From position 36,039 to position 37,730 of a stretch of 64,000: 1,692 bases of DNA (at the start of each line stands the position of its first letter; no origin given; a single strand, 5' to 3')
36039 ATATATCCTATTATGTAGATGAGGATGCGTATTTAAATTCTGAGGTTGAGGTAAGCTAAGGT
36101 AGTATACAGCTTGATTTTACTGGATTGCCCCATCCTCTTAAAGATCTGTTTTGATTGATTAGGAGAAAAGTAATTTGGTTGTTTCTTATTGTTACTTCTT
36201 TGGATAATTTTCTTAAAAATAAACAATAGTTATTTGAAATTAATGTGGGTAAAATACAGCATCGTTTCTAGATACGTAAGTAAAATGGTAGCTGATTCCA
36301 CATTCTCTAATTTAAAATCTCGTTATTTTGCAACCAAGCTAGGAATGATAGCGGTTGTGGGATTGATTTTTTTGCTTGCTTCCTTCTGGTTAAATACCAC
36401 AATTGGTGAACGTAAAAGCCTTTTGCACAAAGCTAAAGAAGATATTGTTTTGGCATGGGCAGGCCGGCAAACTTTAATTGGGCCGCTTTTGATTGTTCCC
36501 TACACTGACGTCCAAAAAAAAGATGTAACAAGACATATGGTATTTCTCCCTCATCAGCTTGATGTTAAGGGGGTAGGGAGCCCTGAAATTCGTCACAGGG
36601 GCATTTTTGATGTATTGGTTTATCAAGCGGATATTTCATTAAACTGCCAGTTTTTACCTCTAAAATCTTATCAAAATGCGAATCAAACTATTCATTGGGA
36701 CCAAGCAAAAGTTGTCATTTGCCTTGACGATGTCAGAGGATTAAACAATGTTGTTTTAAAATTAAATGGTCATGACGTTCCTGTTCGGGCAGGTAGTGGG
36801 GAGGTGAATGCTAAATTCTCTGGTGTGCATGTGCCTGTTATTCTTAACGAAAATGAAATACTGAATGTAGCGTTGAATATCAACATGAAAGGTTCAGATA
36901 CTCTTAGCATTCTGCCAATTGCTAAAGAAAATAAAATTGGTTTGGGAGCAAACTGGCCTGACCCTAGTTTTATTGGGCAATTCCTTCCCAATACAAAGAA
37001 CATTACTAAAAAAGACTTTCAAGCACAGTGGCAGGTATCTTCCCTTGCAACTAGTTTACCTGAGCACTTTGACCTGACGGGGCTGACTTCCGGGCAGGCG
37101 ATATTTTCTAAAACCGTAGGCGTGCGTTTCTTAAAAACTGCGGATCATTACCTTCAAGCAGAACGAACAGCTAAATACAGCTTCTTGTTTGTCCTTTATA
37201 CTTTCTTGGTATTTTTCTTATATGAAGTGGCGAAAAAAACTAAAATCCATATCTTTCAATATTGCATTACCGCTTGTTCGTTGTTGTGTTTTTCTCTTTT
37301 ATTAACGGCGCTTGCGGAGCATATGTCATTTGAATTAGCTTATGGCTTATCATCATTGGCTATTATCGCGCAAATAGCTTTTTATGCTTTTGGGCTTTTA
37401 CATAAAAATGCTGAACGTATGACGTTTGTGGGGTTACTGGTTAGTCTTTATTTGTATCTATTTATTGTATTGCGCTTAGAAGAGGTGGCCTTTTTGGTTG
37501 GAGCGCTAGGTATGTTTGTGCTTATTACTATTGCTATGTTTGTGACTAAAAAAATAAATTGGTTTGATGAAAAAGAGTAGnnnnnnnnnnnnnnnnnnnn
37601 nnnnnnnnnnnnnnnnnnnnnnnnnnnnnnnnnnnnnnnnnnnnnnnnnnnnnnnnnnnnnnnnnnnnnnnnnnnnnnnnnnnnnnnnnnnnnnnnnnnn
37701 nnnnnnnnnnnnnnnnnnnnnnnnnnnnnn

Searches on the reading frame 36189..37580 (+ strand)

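Call 29: search_protein_families(library=pfam, proteins=[window:36189-37580:+], max_evalue=0.001)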
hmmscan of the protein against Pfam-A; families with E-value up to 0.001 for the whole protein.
window:36189-37580:+ (463 aa): 1 family
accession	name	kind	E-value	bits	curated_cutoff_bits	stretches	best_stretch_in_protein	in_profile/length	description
PF06123.17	CreD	-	5.3e-120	401.6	23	1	48-458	3-427/428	Inner membrane protein CreD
